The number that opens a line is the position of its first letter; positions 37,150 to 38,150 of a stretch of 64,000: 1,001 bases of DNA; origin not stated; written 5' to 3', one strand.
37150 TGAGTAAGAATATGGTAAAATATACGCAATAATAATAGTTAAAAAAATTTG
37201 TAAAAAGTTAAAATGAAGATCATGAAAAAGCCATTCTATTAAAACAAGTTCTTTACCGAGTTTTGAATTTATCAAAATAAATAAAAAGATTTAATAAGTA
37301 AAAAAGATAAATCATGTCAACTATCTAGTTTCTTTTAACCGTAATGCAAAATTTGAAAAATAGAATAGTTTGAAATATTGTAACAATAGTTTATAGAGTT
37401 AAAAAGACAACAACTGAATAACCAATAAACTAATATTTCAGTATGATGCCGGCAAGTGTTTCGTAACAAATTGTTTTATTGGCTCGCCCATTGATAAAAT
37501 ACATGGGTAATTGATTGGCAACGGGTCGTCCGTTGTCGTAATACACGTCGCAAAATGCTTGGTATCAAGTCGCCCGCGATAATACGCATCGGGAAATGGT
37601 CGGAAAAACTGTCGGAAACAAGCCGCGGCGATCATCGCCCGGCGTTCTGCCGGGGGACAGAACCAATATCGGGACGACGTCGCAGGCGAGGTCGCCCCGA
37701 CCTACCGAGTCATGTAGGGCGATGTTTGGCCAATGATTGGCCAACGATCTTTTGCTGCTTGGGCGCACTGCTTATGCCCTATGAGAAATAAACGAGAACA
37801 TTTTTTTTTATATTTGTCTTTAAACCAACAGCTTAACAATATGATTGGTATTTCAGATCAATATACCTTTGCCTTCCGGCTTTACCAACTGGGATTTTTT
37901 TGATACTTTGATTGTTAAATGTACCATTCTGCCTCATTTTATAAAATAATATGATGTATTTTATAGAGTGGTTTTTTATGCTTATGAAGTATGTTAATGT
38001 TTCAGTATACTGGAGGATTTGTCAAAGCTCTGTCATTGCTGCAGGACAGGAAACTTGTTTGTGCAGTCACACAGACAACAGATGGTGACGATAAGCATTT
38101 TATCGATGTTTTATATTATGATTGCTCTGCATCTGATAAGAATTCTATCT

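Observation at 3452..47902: Phase-consistent 13-exon model for the C-terminal part of a large WD40 protein, with a 16-kb intron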

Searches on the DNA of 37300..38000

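Call 49: search_rna_families(source=window, start=37300, end=38000, threshold=evalue, max_evalue=1)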
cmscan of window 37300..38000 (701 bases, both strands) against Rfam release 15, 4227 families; matches with E-value up to 1: 0.
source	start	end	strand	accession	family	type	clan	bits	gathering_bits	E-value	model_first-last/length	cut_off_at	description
